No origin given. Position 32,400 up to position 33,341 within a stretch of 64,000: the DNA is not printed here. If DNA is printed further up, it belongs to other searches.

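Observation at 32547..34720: Candidate undescribed four-gene module: unknown 284-aa protein, PIN nuclease, 48-aa peptide and ClpP-fold protease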

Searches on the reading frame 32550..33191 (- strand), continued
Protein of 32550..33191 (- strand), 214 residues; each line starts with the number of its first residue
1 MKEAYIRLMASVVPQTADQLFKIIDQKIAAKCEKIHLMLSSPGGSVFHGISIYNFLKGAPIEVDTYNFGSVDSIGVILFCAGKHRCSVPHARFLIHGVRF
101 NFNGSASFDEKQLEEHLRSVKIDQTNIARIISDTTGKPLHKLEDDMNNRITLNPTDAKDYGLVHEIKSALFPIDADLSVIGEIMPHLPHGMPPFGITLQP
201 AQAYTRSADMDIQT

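Call 45: search_dna_similar(query=window:32550-33191:-, collection=phages, mode=protein, max_rows=15)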
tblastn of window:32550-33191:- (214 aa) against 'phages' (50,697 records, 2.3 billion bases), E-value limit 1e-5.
Records with a match: 218; places in all: 223; records where one place covers at least 80% of the query: 0.
Best place of each record, by identity: <60% 218.
By first word of the organism name: Vibrio 85; Pseudomonas 30; Bacteriophage 20; Prevotella 15; Streptococcus 14; Listeria 11; Escherichia 7; Erwinia 6; Staphylococcus 5; uncultured 4; and 10 more.
By host as written in the record: - 111; Pseudomonas aeruginosa 24; Prevotella sp. 15; Listeria monocytogenes 11; Erwinia amylovora 3; Erwinia amylovora SNUABM_01 3; Escherichia coli C 2; Lactobacillus delbrueckii subsp. lactis 2; and 39 more.
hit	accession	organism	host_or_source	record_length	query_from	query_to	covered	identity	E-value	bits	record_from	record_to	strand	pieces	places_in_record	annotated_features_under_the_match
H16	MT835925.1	Bacteriophage sp.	human fecal samples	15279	35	205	80%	28.7%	5e-9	61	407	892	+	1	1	record has no annotation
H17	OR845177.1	Escherichia phage EC22.5-2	Escherichia coli ATCC 25922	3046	1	166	78%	28.5%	1e-9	63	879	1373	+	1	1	record has no annotation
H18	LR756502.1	uncultured phage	metagenomic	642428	18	166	70%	31.2%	4e-12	70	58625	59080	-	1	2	record has no annotation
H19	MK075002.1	Staphylococcus phage phiSP38-1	Staphylococcus pseudintermedius 14-29-38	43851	29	166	64%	33.3%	7e-13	72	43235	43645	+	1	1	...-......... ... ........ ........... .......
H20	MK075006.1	Staphylococcus phage phiSP119-3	Staphylococcus pseudintermedius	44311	29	166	64%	33.3%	7e-13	72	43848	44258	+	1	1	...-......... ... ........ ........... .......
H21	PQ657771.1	Escherichia phage EC.P3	Escherichia coli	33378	6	169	77%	27.4%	6e-12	70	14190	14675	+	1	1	hypothetical protein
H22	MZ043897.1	Escherichia phage E212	Escherichia coli K88 cvcc83902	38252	6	169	77%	27.4%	6e-12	70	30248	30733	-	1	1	none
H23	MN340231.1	Escherichia phage phiv205-1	Escherichia coli APEC DE205B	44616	6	169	77%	27.4%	6e-12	70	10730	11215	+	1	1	head maturation protease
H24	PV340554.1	Escherichia phage PhiR12_5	Escherichia coli C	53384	6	169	77%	27.4%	1e-11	69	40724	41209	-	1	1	hypothetical protein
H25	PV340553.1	Escherichia phage PhiR12_4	Escherichia coli C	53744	6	169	77%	27.4%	1e-11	69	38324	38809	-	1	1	hypothetical protein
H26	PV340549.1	Escherichia phage PhiR12_1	Escherichia coli str. K-12 substr. ...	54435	6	169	77%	27.4%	1e-11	69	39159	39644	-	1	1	hypothetical protein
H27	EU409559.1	Lactobacillus phage JCL1032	Lactobacillus delbrueckii subsp. lactis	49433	2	166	77%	27.0%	8e-8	57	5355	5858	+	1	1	putative ClpP protease | putative portal protein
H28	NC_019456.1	Lactobacillus phage JCL1032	Lactobacillus delbrueckii subsp. lactis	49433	2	166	77%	27.0%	8e-8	57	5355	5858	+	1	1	head maturation protease | portal protein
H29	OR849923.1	Staphylococcus phage SA 1298 Kay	Staphylococcus aureus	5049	29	166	64%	31.9%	4e-11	67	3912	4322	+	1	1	record has no annotation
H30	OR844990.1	Staphylococcus phage SA 1306 Kay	Staphylococcus aureus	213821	29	166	64%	31.9%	4e-11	67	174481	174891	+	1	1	record has no annotation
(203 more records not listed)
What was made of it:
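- On Phage prohead (head maturation) protease: No close relative occurs in the phage records (call 45).
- No close relative exists in 50,697 phage records; all matches are below 60% identity, about 27-33% in the rows listed (call 45).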

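Call 49: search_solved_structures(query=window:32550-33191:-, max_evalue=0.001, show_alignments=2)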
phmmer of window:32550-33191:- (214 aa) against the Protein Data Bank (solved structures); distinct sequences matched with E-value up to 0.001: 106 (the best 60 are shown).
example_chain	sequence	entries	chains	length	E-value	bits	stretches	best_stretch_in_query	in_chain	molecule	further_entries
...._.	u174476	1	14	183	2.1e-20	76.1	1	15-176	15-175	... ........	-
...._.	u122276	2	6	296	1.7e-18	69.9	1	33-173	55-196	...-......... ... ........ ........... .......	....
6pbu_A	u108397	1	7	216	1.6e-16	63.4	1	31-167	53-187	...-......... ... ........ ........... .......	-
6mx2_A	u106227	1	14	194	7.1e-16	61.3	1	33-166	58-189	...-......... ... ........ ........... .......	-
8r04_A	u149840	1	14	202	8.9e-16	61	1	33-166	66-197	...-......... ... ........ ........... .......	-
4u0g_H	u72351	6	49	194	1.5e-15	60.3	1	31-166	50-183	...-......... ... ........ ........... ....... 1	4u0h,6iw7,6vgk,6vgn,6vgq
2cby_A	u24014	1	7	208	1.6e-15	60.2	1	31-166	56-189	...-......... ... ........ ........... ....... 1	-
7x8x_B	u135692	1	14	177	1.6e-15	60.2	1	31-166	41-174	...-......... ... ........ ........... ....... 1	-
8ycx_N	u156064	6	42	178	1.6e-15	60.1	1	31-166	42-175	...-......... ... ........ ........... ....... 1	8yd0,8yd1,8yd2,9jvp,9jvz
2ce3_A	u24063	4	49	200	1.6e-15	60.1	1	31-166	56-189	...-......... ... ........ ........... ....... 1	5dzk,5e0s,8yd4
9if4_N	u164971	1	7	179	1.7e-15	60.1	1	31-166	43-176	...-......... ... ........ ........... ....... 1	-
9p53_c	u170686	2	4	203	1.7e-15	60.1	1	31-166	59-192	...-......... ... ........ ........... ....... 1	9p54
2c8t_A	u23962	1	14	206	1.7e-15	60.1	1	31-166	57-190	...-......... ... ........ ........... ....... 1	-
7m1m_A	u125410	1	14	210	4.5e-15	58.7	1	33-168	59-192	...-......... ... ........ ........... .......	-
9ndj_H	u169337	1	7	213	7.8e-15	57.9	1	33-167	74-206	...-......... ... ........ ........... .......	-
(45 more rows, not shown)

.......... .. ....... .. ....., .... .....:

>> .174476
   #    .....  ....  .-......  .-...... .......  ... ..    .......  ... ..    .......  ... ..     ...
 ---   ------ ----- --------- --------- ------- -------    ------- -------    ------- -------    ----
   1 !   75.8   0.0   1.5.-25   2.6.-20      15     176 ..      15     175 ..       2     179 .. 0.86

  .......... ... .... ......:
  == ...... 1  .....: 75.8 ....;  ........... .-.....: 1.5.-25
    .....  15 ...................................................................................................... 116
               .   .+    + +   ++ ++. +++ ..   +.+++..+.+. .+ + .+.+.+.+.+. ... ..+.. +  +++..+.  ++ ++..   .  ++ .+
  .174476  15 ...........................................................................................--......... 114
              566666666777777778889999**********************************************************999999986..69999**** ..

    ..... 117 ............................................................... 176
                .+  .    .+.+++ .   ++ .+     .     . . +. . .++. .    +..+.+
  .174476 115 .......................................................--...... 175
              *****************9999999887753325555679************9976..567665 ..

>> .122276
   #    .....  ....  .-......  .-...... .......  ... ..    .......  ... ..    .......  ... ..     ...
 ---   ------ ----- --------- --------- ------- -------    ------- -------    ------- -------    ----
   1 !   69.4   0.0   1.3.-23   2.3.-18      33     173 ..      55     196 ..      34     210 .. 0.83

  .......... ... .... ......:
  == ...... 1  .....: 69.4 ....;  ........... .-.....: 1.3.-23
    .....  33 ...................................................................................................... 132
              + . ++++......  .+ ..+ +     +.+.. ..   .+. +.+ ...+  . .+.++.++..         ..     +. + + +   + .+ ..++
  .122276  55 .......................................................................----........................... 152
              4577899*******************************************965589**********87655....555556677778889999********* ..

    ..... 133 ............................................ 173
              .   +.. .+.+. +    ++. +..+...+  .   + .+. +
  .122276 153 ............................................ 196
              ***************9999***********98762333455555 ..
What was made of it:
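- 32547..33191 (-): ClpP-like protein, 214 aa. An N-terminally truncated ClpP paralogue with Ser73 and His96, Arg149 at the canonical Asp position, and a ~45-aa C-terminal extension. Best PDB match is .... PpClpP1, E 2e-20 (call 49).
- On ClpP (peptidase S14) proteolytic subunit: 106 PDB ClpP chains match at E <= 1e-3 (call 49).
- The best solved relative is a cellular ClpP paralogue (call 49).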

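Call 57: find_related_loci(query=window:32550-33191:-, collection=metagenome_contigs, flank=4000)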
Query window:32550-33191:- (214 aa) in metagenome_contigs; peptide patterns used: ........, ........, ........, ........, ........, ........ (x = any residue, [..] = any of these).
390 stretches matched a pattern; 35 encode a relative of the query (tblastn E <= 1e-3); 35 distinct loci.
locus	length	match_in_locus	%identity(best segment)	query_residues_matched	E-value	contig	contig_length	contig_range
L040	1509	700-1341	80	1-214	7e-127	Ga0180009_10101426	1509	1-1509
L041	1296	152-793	80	1-214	2e-127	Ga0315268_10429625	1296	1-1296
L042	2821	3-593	82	18-214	3e-114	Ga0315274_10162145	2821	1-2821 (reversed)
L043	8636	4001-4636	74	1-214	1e-109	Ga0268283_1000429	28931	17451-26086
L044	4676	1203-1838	74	1-214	3e-109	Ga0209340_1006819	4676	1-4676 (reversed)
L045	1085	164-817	71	1-214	6e-115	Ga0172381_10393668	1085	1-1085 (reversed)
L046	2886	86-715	69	1-214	2e-100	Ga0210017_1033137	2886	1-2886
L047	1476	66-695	68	1-214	2e-104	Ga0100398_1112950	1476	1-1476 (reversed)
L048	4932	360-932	74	1-192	1e-96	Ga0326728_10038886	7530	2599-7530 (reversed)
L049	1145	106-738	65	1-214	1e-102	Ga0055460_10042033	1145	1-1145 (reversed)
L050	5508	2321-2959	66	1-204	2e-92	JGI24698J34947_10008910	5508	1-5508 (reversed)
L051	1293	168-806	64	1-214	3e-99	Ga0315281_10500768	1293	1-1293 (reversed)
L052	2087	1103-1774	62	1-214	3e-95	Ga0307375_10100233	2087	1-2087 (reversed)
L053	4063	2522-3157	63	1-214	1e-91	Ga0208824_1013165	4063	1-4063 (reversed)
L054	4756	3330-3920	69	1-193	7e-91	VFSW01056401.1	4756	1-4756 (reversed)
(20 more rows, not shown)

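Call 85: search_protein_families(library=phrogs, proteins=[window:32550-33191:-], max_evalue=0.01)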
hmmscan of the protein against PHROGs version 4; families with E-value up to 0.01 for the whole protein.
window:32550-33191:- (214 aa): 11 families
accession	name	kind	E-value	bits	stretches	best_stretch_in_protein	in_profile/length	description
phrog_94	-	head and packaging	9.7e-23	82.5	1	33-168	118-251/622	head maturation protease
phrog_133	-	head and packaging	1.8e-13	51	1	27-169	43-181/668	head maturation protease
phrog_2976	-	head and packaging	2.4e-13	51.6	1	29-169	47-184/394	head maturation protease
phrog_33547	-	unknown function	3.5e-11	43.7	1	19-171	16-163/357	-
phrog_1684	-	head and packaging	8.7e-10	39.5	1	31-168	72-204/284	head maturation protease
phrog_1827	-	other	4.1e-08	33.8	1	29-118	49-138/202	ATP-dependent protease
phrog_3348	-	unknown function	1.3e-06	28.9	1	27-169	62-200/386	-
phrog_5410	-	other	1.2e-05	25.6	1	28-105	51-128/323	ATP-dependent protease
phrog_13984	-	unknown function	9.1e-05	23.6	1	32-81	60-109/123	-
phrog_53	-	head and packaging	0.00086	19.6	1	32-168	117-280/583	head maturation protease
phrog_23753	-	head and packaging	0.0011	19.7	1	27-168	36-173/298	head maturation protease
